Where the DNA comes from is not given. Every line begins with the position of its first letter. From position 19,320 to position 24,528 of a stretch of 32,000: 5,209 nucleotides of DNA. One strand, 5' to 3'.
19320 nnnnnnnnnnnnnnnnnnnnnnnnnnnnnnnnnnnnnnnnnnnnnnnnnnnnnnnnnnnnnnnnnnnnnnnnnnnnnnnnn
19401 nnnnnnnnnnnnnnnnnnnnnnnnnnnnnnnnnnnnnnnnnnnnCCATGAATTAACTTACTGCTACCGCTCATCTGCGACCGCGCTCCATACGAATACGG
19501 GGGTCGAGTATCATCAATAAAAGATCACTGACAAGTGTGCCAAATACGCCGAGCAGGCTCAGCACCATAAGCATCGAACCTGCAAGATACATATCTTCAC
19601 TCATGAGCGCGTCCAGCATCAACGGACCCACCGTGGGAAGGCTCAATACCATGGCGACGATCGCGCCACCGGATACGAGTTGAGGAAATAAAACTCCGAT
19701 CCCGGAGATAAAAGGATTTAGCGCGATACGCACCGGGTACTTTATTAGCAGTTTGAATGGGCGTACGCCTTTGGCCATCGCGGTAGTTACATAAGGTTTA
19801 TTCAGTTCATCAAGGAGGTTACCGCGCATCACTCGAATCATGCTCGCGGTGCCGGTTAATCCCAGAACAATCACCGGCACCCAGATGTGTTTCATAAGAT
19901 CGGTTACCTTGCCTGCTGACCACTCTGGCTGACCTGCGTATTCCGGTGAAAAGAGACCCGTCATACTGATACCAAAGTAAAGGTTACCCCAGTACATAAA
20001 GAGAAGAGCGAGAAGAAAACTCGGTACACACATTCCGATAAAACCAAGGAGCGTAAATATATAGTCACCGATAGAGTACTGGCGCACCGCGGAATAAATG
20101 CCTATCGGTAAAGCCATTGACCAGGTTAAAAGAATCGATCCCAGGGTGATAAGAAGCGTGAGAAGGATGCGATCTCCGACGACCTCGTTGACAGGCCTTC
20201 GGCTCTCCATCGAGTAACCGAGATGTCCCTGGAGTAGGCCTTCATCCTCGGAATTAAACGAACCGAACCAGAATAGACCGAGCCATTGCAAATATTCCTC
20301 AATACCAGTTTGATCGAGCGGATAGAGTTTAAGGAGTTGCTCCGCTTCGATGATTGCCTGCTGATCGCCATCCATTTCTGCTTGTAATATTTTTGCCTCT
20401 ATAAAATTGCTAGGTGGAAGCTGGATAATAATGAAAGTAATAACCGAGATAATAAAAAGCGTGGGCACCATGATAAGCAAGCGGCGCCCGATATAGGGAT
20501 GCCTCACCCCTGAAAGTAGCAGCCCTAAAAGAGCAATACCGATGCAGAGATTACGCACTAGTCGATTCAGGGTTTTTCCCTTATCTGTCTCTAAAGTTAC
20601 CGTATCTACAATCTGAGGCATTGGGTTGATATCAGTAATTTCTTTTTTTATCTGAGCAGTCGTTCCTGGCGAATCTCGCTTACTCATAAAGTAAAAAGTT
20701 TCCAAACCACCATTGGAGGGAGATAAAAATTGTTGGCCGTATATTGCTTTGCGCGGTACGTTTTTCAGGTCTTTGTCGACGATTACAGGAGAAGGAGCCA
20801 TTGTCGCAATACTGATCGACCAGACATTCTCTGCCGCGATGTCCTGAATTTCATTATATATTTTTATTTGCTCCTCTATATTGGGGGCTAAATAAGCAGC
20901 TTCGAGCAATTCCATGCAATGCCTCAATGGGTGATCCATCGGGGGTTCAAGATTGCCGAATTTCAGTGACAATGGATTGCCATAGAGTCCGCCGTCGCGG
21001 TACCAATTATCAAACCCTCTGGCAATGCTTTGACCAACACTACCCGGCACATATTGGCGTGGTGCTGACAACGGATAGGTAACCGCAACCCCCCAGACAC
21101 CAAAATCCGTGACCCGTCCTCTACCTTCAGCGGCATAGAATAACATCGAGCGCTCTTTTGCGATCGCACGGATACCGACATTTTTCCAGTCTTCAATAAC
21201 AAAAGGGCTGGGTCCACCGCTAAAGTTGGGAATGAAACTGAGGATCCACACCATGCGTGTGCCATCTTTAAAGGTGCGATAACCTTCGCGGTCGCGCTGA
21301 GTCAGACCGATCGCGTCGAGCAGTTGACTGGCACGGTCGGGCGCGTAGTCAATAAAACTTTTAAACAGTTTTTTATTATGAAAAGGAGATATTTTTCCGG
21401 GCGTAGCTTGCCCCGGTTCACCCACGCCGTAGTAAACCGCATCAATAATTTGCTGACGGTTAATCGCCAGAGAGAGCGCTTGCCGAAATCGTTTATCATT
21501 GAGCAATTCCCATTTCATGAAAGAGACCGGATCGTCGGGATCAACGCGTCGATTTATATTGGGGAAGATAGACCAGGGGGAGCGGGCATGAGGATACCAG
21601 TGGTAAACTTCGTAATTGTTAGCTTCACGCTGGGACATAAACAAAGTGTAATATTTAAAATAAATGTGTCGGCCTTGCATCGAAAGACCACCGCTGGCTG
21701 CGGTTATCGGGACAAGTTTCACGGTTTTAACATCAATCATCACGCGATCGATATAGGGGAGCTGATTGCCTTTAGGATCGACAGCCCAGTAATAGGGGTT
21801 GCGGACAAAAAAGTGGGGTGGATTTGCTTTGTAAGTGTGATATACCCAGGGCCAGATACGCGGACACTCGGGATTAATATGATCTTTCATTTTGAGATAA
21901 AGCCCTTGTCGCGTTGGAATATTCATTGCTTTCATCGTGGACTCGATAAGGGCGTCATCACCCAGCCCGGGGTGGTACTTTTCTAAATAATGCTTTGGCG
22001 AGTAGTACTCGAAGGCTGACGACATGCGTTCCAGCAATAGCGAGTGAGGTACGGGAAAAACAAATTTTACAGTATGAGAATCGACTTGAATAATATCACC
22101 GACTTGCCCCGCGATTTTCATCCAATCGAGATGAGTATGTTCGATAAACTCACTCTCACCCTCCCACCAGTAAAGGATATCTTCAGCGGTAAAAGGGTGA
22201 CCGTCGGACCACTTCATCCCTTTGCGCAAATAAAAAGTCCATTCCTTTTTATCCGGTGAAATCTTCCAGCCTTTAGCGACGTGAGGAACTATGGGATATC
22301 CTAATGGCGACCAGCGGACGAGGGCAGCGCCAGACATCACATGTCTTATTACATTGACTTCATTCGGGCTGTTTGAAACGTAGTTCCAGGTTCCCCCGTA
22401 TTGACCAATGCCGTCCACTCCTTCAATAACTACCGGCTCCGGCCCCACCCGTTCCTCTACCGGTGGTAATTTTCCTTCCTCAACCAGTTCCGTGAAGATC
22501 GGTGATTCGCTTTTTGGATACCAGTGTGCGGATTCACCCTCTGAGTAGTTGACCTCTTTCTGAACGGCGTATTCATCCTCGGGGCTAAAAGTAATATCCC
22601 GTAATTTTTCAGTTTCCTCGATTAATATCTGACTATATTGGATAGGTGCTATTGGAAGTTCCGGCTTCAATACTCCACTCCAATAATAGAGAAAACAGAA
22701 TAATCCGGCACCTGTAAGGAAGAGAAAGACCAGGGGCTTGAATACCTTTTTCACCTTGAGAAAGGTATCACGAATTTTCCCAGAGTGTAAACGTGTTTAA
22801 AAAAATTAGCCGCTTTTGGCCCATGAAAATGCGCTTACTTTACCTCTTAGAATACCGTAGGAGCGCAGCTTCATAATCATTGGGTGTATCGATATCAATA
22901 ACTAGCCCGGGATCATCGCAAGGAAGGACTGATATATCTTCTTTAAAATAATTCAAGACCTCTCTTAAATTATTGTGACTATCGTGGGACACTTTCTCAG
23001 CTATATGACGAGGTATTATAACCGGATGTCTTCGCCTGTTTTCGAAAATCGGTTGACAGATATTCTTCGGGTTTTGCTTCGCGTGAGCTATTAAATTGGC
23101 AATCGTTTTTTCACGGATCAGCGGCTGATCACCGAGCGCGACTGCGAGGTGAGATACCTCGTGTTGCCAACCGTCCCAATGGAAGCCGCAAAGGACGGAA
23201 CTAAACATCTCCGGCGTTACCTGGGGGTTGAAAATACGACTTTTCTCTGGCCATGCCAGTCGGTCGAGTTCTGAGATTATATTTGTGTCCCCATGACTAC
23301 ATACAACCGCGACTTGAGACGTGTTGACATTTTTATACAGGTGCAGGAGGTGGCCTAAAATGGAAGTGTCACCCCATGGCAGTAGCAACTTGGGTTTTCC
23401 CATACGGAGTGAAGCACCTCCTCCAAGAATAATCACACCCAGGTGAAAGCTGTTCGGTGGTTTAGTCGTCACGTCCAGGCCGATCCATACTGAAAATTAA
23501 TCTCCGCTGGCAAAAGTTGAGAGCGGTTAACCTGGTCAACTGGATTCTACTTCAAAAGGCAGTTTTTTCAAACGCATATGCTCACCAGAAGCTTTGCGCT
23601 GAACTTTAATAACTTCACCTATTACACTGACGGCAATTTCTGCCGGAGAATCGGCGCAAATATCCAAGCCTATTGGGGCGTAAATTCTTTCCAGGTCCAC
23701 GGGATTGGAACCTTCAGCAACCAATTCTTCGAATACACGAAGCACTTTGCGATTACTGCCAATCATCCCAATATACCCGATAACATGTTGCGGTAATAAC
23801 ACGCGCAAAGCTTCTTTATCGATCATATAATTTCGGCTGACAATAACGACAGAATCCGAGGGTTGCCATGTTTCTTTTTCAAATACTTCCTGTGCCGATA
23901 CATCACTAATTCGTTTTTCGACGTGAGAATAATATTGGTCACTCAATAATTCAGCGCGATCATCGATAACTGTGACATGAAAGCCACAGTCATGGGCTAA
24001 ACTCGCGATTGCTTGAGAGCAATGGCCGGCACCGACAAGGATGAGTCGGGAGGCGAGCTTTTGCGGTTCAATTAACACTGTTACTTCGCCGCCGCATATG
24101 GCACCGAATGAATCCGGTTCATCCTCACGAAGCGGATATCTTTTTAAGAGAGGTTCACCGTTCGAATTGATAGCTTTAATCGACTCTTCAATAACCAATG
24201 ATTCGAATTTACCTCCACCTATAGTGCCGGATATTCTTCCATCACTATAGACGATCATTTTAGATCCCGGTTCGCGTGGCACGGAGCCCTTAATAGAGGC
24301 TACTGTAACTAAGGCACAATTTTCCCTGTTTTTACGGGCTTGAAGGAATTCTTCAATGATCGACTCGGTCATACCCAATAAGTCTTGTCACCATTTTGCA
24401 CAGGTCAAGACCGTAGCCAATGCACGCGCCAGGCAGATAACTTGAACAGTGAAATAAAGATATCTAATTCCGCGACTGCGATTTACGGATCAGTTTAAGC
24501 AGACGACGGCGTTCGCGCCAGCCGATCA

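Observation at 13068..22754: Opp/Dpp-type ABC importer with two tandem paralogous SBP-permease fusions tethered by TM helices at both ends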

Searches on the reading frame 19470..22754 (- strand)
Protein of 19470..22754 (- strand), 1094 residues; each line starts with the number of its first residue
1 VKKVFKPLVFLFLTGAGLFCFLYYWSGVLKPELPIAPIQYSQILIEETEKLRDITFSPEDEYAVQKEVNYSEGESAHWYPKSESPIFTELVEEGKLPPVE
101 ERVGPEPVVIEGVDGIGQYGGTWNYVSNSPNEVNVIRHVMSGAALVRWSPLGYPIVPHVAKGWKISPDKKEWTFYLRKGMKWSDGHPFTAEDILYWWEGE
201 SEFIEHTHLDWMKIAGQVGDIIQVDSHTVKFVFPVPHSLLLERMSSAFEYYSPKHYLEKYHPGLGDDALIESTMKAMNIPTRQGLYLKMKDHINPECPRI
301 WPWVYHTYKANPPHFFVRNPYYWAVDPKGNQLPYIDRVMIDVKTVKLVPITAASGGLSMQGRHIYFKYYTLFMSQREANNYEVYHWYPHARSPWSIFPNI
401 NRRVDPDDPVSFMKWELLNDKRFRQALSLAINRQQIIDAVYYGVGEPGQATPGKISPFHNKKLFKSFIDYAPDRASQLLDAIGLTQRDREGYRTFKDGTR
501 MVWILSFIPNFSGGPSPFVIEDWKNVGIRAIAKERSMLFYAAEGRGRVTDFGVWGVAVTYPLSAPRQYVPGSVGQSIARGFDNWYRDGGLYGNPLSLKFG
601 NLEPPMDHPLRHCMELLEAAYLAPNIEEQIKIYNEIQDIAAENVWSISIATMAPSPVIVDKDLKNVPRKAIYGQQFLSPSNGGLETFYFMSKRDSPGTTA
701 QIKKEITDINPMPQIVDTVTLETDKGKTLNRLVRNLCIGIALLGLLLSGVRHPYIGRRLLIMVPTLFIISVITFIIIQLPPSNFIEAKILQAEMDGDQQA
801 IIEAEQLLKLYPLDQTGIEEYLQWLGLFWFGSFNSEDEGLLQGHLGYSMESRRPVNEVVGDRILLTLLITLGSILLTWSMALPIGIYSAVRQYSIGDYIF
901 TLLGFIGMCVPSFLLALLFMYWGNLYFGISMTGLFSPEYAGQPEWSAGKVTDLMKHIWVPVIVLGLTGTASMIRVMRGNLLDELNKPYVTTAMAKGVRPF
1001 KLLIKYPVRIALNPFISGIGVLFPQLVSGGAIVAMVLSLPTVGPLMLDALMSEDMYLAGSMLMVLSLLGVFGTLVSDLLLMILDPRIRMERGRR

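Call 5: search_protein_families(library=pfam, proteins=[window:19470-22754:-], max_evalue=0.01)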
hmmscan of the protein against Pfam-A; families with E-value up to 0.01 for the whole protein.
window:19470-22754:- (1094 aa): 3 families
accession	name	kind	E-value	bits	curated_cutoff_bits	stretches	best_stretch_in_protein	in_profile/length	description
PF00496.27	SBP_bac_5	-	9.9e-46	156.9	32.4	1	155-510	2-297/368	Bacterial extracellular solute-binding proteins, family 5 Middle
PF00528.27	BPD_transp_1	-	1.9e-24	86.8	26.4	1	881-1088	1-183/184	Binding-protein-dependent transport system inner membrane component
PF19300.4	BPD_transp_1_N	-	0.0016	19.1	23.8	1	754-869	4-113/114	Binding-prot-dependent transport system membrane comp, N-term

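Call 6: search_protein_families(library=ncbifam, proteins=[window:19470-22754:-], max_evalue=0.01)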
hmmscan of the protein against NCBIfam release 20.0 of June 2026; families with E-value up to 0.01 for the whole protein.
window:19470-22754:- (1094 aa): 24 families
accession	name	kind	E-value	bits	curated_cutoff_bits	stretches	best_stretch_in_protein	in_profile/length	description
NF045472.1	Opp4B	equivalog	2.8e-51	174.7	450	1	754-1088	4-319/319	oligopeptide ABC transporter permease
NF045470.1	Opp2B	equivalog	9.3e-46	156.4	350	1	758-1088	1-300/300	nickel ABC transporter permease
NF045469.1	Opp1B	equivalog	1.4e-39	136.4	380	1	754-1088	4-307/307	nickel/cobalt ABC transporter permease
TIGR02789.1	nickel_nikB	equivalog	2.7e-36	125.6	447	1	754-1092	4-311/314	nickel ABC transporter permease subunit NikB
NF045471.1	Opp3B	equivalog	2.3e-35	122.5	480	1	754-1092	4-307/308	oligopeptide ABC transporter permease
NF011661.0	PRK15081.1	equivalog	9e-34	117.3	463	1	754-1089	4-305/306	glutathione ABC transporter permease GsiC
NF011712.0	PRK15133.1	subfamily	7.5e-31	107.4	445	2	852-1090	122-362/364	microcin C ABC transporter permease YejB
NF007677.0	PRK10352.1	equivalog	4.8e-27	94.8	433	1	754-1092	4-311/314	nickel ABC transporter permease subunit NikB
NF007008.0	PRK09471.1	equivalog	9.3e-27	94.3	388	1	754-1088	4-305/306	oligopeptide ABC transporter permease OppB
NF008161.0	PRK10914.1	equivalog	2.1e-26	92.9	590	2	947-1090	195-338/339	dipeptide ABC transporter permease DppB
TIGR02294.1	nickel_nikA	equivalog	7.1e-24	84.2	393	2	140-245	34-136/501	nickel ABC transporter substrate-binding protein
NF045467.1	Opp4A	equivalog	3.7e-21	75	650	2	407-530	303-428/556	oligopeptide ABC transporter substrate-binding protein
NF043081.1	MMSYN1_0165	equivalog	6.9e-19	68.1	350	1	849-1090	161-387/388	oligopeptide ABC transporter permease OppB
NF011690.0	PRK15110.1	equivalog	8.8e-19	68.1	432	1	838-1085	49-311/321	putrescine export ABC transporter permease SapB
NF047575.1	opine_bind_CntA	exception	1.8e-15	56.5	800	1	155-257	77-179/535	staphylopine-dependent metal ABC transporter substrate-binding lipoprotein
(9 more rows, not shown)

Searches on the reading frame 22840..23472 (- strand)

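Call 11: search_protein_families(library=pfam, proteins=[window:22840-23472:-], max_evalue=0.001)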
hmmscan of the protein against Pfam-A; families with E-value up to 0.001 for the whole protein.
window:22840-23472:- (210 aa): 1 family
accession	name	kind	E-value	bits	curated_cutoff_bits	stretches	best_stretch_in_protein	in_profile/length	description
PF12804.13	NTP_transf_3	-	1.5e-26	93.9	27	1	13-174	1-155/160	MobA-like NTP transferase domain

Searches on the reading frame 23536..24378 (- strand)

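Call 11: search_protein_families(library=pfam, proteins=[window:23536-24378:-], max_evalue=0.001)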
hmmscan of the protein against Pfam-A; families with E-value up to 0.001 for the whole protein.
window:23536-24378:- (280 aa): 3 families
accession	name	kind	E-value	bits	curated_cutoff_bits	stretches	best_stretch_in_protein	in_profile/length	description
PF13478.12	XdhC_C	-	2e-35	122.5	29.7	1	112-256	1-125/125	XdhC Rossmann domain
PF02625.21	XdhC_CoxI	-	1.2e-19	70.4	24.3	1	15-81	2-67/68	XdhC and CoxI family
PF07992.20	Pyr_redox_2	-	0.00024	21.1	26.1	1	103-160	136-192/291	Pyridine nucleotide-disulphide oxidoreductase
